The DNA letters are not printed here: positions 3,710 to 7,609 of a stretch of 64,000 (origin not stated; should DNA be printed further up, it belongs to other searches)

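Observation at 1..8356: Giant (>2,780-codon) minus-strand gene missing from the ORF track, at the end of the pilus cluster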

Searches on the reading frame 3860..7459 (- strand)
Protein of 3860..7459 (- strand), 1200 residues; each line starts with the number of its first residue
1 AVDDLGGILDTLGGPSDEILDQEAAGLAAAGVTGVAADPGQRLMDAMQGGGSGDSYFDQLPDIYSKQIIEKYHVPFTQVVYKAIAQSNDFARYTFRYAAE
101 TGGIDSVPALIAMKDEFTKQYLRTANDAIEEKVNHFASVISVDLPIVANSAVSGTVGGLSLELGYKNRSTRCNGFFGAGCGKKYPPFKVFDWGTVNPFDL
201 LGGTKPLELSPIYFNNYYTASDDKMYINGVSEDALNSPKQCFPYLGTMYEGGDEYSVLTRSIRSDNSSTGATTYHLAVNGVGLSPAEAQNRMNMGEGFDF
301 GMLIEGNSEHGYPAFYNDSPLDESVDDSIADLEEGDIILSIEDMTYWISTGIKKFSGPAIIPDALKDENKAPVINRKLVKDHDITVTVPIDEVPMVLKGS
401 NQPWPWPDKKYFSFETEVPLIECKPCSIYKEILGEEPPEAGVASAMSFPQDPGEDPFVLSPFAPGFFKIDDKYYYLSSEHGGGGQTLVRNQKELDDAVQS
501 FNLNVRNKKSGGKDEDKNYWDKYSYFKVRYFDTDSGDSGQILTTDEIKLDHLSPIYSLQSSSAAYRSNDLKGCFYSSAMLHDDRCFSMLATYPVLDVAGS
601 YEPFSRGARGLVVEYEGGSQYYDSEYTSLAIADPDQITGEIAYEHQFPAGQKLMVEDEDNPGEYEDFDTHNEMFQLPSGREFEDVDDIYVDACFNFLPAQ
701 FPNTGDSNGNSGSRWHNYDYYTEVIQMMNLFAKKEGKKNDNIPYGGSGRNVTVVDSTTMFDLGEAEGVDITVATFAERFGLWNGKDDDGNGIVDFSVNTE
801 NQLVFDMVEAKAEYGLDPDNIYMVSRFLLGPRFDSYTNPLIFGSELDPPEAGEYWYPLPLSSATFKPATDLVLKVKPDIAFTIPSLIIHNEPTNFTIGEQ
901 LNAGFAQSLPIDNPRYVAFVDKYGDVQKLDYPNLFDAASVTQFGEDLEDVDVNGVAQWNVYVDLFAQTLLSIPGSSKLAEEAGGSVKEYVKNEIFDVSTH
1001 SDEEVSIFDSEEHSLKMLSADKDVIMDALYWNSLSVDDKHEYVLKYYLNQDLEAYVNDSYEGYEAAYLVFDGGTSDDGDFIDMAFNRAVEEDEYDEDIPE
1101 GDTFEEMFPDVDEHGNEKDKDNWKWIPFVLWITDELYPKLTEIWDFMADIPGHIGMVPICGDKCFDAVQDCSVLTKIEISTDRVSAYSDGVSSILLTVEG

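Call 78: predict_structure(alignment_id=A3)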
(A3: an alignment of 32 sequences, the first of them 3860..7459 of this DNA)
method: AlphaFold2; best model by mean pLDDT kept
length: 1200 residues; sequences in the alignment: 32
mean_pLDDT: 61.8   pTM: 0.64
mean pLDDT of the five models: 61.8, 60.5, 60.4, 58.7, 58.7
residues with pLDDT >= 90: 103; 70-90: 356; 50-70: 283; < 50: 458
segments of 3 or more residues with pLDDT < 50: 1-15, 29-32, 52-54, 70-83, 98-101, 168-196, 199-208, 247-270, 349-405, 411-413, 415-426, 431-435, 437-478, 508-520, 579-583, 600-657, 663-675, 703-717, 735-750, 942-961, 1072-1081, 1088-1107, 1115-1126, 1149-1176, 1187-1190
pLDDT, mean of each block of 10 residues (from residue 1): 42 48 54 57 58 52 55 43 52 51 61 77 85 92 92 81 60 41 44 47 45 82 81 89 58 39 46 77 79 72 84 80 59 88 72 35 40 38 45 40 47 46 47 46 40 40 36 46 77 87 65 40 81 76 85 62 54 54 62 64 39 43 37 42 37 43 42 49 82 82 43 45 72 48 36 74 83 92 89 86 89 90 91 76 64 88 83 91 92 74 60 83 90 70 43 39 72 87 83 72 68 67 78 78 72 53 58 47 50 41 46 47 49 65 55 42 41 52 54 59
secondary structure, 60 per line:
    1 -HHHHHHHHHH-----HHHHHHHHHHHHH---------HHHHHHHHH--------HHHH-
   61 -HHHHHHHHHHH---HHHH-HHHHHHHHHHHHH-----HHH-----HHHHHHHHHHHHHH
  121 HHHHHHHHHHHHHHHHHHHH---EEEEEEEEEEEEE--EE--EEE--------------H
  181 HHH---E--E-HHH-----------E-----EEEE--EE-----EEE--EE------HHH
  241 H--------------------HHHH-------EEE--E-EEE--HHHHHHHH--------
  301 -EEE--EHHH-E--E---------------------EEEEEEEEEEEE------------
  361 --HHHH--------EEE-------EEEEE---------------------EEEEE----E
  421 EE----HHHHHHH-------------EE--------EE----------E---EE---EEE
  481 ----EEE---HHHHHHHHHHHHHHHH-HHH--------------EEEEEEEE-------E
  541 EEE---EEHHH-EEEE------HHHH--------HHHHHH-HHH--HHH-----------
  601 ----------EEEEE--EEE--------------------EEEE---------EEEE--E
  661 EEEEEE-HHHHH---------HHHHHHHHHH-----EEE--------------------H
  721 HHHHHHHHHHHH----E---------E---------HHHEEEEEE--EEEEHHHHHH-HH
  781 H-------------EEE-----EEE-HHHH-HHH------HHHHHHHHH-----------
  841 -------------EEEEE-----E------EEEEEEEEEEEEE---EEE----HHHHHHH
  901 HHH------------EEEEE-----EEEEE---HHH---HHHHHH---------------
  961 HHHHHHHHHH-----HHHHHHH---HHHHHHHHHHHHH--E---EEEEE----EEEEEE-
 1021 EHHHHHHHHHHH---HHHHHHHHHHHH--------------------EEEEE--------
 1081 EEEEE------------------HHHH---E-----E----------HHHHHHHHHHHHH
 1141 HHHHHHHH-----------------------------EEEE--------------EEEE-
elements in order (helices of 4 or more, strands of 3 or more residues): H2-11 H17-29 H39-47 H56-59 H62-72 H76-79 H81-93 H107-140 E144-156 E163-165 H180-183 E212-215 E225-227 H238-241 H262-265 E273-275 E280-282 H285-292 E302-304 E337-348 H363-366 E375-377 E385-389 E411-415 E420-422 H427-433 E478-480 E485-487 H491-506 E525-532 E540-543 E553-556 H563-566 H575-580 E611-615 E618-620 E641-644 E654-657 E660-666 H668-672 H682-691 E697-699 H720-732 E760-765 E768-771 H772-777 E795-797 E803-805 H807-810 H821-829 E854-858 E871-883 E887-889 H894-903 E916-920 E926-930 H940-945 H961-970 H976-982 H986-998 E1005-1009 E1014-1019 H1022-1032 H1036-1047 E1068-1072 E1081-1085 H1104-1107 H1128-1148 E1178-1181 E1196-1199
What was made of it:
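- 6407..7606 (-): Rest of the conserved N-terminal block (aa 251-650), largely helical, with conserved Cys and charged residues. Model 2 (call 78).
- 3917..5056 (-): Second conserved unassigned block (aa 1101-1480) with the near-invariant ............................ and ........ motifs (HNEPT = nt 4781-4795). AF2 block pLDDT 64-92 in model blocks 751-940, i.e. aa 1050-1239 (call 78).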

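Call 80: fold_search(model_id=the predicted structure, library=pdb)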
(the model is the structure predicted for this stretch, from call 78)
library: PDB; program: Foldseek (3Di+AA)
matches with E <= 10: 5; with E <= 0.001: 0
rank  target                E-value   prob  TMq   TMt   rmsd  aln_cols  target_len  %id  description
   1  8xx4_A                2.9e+00  0.01  0.04  0.03  21.9       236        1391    9  ASFV RNAP elongation complex (released 2025-01-22)
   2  7liz_A                4.3e+00  0.04  0.03  0.15  18.0       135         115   10  LR6 rod linker and scaffolded phycoerythrin beta subunits from the phycobilisome of Porphyridium purpureum (released 2021-04-07)
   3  8xy6_A                7.8e+00  0.01  0.04  0.03  22.5       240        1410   12  ASFV RNAP M1249L C-tail occupied complex3 (MCOC3) (released 2025-01-22)
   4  6krd_B                8.6e+00  0.01  0.05  0.09  24.0       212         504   10  TRiC at 0.05 mM ADP-AlFx, Conformation 4, 0.05-C4 (released 2019-09-18)
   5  8y0e_A                9.0e+00  0.00  0.04  0.03  22.1       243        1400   10  ASFV RNAP M1249L C-tail occupied complex4 (MCOC4) (released 2025-01-29)

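Call 86: fold_search(model_id=the predicted structure, library=viral)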
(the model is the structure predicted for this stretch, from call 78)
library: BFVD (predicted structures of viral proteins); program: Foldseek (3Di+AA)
matches with E <= 10: 13; with E <= 0.001: 0
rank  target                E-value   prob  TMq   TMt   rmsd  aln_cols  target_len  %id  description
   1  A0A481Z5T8            2.4e+00  0.06  0.03  0.15  24.4       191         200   11  Uncharacterized protein [Pithovirus LCPAC101]
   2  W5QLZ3                3.9e+00  0.02  0.04  0.04  21.4       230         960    7  Outer capsid protein VP2 [Orungo virus]
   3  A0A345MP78            4.4e+00  0.01  0.04  0.08  32.5       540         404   10  (no name in the UniProt tables at hand)
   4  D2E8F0                5.1e+00  0.01  0.05  0.08  26.3       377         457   12  (no name in the UniProt tables at hand)
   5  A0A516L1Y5            6.5e+00  0.00  0.04  0.07  31.7       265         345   12  (no name in the UniProt tables at hand)
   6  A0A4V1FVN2            6.5e+00  0.00  0.03  0.05  32.1       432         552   12  (no name in the UniProt tables at hand)
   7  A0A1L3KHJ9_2          6.8e+00  0.01  0.04  0.05  27.7       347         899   11  (no name in the UniProt tables at hand)
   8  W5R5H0                7.2e+00  0.01  0.03  0.06  30.3       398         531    8  RNA-directed RNA polymerase (Fragment) [Bat nodavirus]
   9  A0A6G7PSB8            7.5e+00  0.01  0.04  0.06  25.2       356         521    9  RNA-dependent RNA polymerase (Fragment) [Pilk tombus-like virus]
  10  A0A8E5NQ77            7.5e+00  0.01  0.04  0.04  31.1       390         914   10  (no name in the UniProt tables at hand)
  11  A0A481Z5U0            8.3e+00  0.01  0.02  0.02  16.0        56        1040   12  Phosphorylated CTD interacting factor 1 WW domain protein [Pithovirus LCPAC103]
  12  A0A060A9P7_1          8.3e+00  0.00  0.04  0.05  36.4       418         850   14  (no name in the UniProt tables at hand)
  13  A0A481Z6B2            8.7e+00  0.01  0.03  0.11  29.2       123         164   12  Uncharacterized protein [Pithovirus LCPAC302]
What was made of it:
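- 6407..7606 (-): No fold match (calls 80, 86).
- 3917..5056 (-): No PDB or BFVD match (calls 80, 86).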
